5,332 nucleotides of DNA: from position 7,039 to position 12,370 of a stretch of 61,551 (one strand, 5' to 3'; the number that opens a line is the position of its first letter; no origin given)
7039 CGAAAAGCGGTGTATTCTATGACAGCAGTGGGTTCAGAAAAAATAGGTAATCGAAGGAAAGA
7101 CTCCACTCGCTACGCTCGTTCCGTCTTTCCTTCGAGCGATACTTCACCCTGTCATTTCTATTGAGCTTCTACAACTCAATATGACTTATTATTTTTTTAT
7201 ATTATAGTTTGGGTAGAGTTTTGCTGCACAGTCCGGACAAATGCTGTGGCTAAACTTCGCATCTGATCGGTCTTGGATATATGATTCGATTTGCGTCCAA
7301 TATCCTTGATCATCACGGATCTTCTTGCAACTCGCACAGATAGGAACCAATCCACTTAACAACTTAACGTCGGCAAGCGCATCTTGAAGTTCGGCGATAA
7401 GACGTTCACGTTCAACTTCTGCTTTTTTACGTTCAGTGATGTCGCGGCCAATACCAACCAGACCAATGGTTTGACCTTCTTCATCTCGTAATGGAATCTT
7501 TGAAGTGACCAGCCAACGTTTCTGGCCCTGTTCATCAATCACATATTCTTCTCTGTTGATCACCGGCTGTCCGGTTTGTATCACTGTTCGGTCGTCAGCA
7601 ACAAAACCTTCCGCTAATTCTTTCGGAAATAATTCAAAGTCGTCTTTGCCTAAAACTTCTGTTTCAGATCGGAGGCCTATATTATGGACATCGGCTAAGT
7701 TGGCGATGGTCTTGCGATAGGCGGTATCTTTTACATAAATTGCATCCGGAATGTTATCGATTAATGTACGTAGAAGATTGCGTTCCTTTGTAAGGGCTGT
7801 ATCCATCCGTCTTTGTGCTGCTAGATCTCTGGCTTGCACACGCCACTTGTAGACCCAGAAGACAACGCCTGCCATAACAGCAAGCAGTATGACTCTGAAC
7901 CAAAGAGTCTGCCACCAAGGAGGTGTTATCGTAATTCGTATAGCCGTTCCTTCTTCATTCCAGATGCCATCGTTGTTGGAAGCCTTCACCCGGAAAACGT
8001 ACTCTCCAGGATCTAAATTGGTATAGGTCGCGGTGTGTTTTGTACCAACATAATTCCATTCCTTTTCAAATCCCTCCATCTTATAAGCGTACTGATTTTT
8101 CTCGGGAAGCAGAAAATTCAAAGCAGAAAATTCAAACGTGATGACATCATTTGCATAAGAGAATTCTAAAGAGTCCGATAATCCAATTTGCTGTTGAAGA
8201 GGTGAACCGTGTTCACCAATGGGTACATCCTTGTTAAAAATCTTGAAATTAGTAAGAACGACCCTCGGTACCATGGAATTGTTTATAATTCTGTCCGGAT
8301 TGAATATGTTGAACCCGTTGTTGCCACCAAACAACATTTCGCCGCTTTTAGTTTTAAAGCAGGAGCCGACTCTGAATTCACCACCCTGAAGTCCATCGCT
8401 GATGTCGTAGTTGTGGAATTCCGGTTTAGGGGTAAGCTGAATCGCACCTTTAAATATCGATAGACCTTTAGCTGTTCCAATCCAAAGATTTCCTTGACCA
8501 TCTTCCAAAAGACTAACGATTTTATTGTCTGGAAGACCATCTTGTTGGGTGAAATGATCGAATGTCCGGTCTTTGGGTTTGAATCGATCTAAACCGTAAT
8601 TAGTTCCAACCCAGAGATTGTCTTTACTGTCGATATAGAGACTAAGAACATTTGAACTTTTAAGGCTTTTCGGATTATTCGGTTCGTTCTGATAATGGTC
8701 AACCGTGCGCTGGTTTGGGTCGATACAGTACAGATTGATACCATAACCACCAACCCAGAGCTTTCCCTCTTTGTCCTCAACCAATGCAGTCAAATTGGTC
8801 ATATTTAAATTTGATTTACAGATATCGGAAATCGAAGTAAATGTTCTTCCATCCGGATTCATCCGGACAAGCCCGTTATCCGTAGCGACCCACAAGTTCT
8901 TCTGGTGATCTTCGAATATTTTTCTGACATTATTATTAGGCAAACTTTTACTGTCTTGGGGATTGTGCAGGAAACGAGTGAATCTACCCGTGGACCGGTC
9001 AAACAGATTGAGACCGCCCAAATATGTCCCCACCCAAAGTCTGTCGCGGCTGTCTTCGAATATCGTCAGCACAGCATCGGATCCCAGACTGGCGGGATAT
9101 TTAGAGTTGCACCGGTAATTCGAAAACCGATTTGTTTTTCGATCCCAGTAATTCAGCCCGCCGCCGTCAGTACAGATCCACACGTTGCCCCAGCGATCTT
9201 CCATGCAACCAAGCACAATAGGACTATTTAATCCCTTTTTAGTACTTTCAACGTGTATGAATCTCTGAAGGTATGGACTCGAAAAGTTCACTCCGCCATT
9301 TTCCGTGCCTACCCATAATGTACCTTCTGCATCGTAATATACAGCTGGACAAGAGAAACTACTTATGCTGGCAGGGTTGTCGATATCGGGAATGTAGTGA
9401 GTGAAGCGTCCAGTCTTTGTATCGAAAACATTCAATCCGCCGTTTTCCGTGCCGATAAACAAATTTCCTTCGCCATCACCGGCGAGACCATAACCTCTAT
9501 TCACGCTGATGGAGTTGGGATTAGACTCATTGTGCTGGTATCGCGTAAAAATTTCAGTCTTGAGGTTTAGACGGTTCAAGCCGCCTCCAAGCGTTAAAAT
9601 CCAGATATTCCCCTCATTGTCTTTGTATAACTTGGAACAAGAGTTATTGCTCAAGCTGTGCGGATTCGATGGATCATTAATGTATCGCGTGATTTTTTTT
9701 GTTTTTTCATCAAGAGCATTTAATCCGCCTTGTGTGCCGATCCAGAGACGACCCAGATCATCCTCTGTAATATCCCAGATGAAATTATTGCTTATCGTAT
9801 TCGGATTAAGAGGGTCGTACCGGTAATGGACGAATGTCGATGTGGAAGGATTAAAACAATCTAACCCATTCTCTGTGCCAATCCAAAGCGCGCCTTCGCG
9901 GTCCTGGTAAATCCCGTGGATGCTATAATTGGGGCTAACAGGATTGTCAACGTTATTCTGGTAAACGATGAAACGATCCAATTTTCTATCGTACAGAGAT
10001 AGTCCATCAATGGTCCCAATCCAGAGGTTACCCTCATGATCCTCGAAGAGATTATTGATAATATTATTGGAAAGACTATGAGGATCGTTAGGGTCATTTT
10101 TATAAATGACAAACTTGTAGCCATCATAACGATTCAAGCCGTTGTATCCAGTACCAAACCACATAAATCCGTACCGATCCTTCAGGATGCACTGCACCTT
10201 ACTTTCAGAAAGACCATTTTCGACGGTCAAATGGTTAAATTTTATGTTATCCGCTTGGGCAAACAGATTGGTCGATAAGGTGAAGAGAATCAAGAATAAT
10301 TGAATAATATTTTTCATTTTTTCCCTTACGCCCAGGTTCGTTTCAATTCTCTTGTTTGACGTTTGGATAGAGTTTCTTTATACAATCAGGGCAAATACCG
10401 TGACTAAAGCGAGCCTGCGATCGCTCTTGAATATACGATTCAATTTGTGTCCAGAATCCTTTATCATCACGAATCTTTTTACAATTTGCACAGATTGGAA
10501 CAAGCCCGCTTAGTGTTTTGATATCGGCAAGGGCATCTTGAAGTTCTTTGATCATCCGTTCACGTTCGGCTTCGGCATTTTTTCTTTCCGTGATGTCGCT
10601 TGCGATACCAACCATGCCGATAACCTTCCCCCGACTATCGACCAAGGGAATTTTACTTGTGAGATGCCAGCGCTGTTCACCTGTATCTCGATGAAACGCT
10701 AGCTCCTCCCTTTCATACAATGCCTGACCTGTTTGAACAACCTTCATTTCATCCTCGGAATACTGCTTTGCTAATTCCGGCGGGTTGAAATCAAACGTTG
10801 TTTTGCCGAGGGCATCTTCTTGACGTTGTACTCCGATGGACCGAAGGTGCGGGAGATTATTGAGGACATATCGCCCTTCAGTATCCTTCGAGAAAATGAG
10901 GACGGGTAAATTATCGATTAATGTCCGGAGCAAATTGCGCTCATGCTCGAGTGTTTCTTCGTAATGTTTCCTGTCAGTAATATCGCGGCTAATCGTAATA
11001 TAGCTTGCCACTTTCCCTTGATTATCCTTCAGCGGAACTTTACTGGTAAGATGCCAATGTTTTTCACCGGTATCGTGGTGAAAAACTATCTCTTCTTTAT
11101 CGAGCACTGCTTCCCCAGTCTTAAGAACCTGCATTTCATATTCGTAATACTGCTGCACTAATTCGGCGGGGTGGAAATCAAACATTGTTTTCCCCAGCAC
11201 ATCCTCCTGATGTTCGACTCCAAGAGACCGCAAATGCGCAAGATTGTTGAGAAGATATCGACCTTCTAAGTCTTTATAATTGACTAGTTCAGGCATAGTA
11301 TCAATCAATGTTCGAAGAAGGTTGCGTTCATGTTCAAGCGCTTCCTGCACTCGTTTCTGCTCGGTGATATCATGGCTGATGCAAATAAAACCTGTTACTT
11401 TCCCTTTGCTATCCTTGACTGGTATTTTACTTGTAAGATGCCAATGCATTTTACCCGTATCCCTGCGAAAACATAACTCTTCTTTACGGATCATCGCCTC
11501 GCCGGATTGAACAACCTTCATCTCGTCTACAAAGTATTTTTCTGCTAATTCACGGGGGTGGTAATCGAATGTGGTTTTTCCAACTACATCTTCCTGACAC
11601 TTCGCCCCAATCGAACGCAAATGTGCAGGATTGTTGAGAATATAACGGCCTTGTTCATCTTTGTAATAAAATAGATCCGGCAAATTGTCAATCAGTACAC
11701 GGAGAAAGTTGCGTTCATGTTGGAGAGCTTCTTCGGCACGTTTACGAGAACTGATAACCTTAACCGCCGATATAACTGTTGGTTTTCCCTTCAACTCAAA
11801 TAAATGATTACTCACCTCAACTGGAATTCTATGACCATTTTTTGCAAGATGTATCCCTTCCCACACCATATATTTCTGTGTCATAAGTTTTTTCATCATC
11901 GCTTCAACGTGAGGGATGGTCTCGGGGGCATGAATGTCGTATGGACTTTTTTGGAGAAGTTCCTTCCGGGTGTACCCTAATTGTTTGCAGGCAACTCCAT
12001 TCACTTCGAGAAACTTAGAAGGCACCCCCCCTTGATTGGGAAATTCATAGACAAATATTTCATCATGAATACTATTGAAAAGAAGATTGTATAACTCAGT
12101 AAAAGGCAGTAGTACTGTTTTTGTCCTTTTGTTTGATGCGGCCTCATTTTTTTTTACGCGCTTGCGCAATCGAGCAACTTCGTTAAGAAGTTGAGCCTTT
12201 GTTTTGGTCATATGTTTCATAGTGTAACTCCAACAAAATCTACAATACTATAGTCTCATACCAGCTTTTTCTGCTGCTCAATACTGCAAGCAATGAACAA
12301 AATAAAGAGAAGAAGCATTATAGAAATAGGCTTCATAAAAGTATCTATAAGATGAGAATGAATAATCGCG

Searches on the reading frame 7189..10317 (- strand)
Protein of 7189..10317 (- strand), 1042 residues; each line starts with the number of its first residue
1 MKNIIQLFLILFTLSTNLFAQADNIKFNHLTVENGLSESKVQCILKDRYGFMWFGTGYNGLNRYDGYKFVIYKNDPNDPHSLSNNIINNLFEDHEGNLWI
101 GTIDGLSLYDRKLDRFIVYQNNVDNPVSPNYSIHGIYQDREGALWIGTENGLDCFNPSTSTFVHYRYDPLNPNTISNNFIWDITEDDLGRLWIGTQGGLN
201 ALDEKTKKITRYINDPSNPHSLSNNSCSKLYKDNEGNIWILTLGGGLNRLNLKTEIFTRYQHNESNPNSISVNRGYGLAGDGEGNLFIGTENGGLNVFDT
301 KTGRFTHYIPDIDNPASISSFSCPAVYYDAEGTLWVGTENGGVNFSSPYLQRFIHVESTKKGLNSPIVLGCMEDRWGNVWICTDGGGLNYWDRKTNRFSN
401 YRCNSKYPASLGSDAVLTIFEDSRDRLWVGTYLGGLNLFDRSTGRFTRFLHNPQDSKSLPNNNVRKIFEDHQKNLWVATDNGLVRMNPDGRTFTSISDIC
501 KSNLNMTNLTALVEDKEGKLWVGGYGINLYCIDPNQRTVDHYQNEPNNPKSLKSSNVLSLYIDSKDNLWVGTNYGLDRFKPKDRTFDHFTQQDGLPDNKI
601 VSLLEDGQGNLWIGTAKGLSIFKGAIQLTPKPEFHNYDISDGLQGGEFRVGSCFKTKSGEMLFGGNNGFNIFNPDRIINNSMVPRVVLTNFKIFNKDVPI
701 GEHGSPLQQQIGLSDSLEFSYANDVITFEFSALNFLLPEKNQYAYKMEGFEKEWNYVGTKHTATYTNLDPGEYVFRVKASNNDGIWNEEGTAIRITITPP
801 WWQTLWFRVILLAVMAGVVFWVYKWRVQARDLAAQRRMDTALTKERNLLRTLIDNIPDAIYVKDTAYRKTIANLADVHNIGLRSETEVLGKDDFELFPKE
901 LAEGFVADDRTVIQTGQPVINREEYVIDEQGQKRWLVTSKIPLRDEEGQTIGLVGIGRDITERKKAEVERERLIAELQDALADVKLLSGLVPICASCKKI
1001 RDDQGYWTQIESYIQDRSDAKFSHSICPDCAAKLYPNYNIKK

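Call 8: search_protein_families(library=pfam, proteins=[window:7189-10317:-], max_evalue=0.01)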
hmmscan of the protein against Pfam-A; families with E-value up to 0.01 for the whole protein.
window:7189-10317:- (1042 aa): 10 families
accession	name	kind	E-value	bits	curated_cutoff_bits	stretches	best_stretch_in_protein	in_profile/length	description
PF07494.17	Reg_prop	-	3.3e-66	211.1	20.4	8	594-616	1-23/24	Two component regulator propeller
PF08448.16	PAS_4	-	5.7e-21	75.3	23.1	1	854-964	2-109/110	PAS fold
PF07495.19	Y_Y_Y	-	8.7e-21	74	26.6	1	734-797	1-64/65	Y_Y_Y domain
PF23748.1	Beta-prop_LRRK2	-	3.3e-13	49.8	26.9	0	279-342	70-133/359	LRRK2 beta propeller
PF08450.18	SGL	-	6.8e-12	45.9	26.3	0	528-616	13-104/246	SMP-30/Gluconolactonase/LRE-like region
PF13426.13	PAS_9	-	2.6e-07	31.3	27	1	857-962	1-103/103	PAS domain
PF00989.32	PAS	-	3.4e-07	30.7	22.6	1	848-960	2-113/113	PAS fold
PF16819.11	DUF5074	-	8.4e-07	28.8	27.2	0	458-543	140-222/353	Domain of unknown function (DUF5074)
PF15533.11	Ntox33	-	8.2e-06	26.6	28.4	0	224-245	30-53/65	Bacterial toxin 33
PF18705.7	DUF5643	-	0.0035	17.8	34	0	159-215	27-83/115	Family of unknown function (DUF5643)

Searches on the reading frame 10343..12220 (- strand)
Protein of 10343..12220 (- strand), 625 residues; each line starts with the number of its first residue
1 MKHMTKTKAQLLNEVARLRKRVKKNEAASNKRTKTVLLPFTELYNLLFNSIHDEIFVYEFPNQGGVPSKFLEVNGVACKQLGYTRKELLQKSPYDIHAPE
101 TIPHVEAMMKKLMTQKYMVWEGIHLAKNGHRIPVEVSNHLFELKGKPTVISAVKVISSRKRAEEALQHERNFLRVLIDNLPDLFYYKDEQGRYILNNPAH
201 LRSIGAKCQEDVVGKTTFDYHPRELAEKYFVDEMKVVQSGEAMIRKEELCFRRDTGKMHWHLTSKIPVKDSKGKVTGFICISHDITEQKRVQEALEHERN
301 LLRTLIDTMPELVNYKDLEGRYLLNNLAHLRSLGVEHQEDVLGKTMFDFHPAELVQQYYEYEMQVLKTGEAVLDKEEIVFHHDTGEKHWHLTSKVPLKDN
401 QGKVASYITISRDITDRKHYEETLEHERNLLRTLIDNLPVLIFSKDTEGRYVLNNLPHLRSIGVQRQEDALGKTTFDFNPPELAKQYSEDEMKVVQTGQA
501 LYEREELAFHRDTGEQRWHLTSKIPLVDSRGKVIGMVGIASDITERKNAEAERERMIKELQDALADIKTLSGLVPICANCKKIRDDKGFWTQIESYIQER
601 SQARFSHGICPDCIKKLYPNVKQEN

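Call 8: search_protein_families(library=pfam, proteins=[window:10343-12220:-], max_evalue=0.01)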
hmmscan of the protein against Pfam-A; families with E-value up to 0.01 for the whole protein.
window:10343-12220:- (625 aa): 9 families
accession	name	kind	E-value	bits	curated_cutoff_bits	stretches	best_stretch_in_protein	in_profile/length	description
PF08448.16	PAS_4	-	5.2e-63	210.6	23.1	3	436-547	2-109/110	PAS fold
PF13426.13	PAS_9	-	1.2e-36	125.5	27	4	184-287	4-103/103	PAS domain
PF00989.32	PAS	-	1.2e-26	93.4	22.6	2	172-285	2-113/113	PAS fold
PF08447.18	PAS_3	-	7.5e-19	68.2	25.6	1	467-540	16-89/89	PAS fold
PF13596.12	PAS_10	-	1.7e-08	35.5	22.1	0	465-544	33-106/106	PAS domain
PF13188.13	PAS_8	-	5.6e-08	32.8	21.8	0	42-93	1-46/65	PAS domain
PF17202.10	sCache_3_3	-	5.7e-06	27.1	28.8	0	515-545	69-99/107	Single cache domain 3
PF08348.17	PAS_6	-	1.8e-05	25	27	0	263-293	84-114/115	YheO-like PAS domain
PF17201.10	Cache_3-Cache_2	-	0.0022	17.8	27.7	0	516-545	157-186/299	Cache 3/Cache 2 fusion domain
